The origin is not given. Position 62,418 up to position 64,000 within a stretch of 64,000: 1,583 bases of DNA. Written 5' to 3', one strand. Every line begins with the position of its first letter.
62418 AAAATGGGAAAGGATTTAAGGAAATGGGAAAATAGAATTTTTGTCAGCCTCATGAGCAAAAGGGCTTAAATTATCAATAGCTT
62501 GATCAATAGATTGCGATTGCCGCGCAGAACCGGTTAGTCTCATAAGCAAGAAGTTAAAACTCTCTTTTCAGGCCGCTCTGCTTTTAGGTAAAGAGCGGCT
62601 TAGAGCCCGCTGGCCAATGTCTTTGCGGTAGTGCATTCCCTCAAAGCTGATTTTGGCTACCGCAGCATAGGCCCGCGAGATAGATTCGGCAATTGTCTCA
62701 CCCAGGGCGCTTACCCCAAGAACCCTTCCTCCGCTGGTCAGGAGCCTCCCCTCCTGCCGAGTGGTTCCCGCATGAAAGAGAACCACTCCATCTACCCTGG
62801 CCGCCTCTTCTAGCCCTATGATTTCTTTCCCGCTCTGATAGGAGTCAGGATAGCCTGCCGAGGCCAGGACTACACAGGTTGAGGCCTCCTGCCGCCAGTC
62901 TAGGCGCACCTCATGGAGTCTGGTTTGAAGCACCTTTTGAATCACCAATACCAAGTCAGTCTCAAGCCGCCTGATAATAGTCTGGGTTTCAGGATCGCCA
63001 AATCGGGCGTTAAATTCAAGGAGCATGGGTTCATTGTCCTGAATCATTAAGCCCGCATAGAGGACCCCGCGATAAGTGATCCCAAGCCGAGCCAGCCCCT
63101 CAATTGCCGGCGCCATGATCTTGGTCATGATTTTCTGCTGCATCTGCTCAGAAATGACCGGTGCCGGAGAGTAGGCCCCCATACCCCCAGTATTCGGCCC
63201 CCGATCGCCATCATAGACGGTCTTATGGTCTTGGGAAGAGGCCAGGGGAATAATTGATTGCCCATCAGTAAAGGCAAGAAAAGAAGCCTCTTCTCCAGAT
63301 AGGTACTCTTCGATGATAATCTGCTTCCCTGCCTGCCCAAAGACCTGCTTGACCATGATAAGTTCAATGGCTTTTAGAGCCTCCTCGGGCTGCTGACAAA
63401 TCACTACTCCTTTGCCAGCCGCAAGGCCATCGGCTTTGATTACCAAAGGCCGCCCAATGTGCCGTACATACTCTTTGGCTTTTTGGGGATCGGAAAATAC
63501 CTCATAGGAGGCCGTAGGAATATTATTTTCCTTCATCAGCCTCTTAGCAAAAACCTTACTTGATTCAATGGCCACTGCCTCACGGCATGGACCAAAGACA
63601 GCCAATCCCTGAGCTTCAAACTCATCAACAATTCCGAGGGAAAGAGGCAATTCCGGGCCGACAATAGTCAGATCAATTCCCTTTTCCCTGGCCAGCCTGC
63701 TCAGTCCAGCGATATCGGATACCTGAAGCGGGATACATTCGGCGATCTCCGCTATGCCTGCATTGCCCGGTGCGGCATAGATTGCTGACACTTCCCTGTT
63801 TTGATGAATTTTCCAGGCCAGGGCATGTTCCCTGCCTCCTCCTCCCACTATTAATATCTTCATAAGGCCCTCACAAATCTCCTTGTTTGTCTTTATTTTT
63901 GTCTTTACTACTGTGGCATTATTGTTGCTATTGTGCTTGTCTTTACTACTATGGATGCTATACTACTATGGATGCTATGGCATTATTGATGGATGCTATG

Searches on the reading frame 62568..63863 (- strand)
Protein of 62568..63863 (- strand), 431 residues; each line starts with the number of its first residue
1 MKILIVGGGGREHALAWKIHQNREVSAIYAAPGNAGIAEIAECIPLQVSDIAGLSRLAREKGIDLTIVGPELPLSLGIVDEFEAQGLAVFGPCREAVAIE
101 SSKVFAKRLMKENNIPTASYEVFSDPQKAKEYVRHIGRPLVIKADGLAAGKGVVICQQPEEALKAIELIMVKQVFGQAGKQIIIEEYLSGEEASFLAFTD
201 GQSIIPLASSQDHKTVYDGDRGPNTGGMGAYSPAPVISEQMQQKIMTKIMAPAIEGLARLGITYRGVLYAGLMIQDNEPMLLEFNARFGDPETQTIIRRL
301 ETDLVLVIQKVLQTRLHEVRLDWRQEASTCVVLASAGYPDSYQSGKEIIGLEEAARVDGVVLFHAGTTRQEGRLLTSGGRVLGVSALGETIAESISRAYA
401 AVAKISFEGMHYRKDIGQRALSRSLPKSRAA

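Call 30: search_protein_families(library=pfam, proteins=[window:62568-63863:-], max_evalue=0.00001)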
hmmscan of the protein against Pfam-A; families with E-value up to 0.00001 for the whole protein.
window:62568-63863:- (431 aa): 7 families
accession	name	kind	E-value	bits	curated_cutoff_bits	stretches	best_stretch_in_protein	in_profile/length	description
PF01071.24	GARS_A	-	5.1e-82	274.8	27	1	101-293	1-194/194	Phosphoribosylglycinamide synthetase, ATP-grasp (A) domain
PF02844.21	GARS_N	-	7.5e-36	123.3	29.5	1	1-100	1-100/100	Phosphoribosylglycinamide synthetase, N domain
PF02843.22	GARS_C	-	1.9e-33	115.1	34.8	1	329-419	2-92/92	Phosphoribosylglycinamide synthetase, C domain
PF02222.28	ATP-grasp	-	2.9e-08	34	27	1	109-262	2-142/179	ATP-grasp domain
PF02786.22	CPSase_L_D2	-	6.8e-07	29.5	19.8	1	103-287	2-179/211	Carbamoyl-phosphate synthase L chain, ATP binding domain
PF02655.19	ATP-grasp_3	-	2.2e-06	28.3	23.2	1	106-289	7-158/160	ATP-grasp domain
PF08442.15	ATP-grasp_2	-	8.7e-06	25.9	29.5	0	106-197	7-110/202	ATP-grasp domain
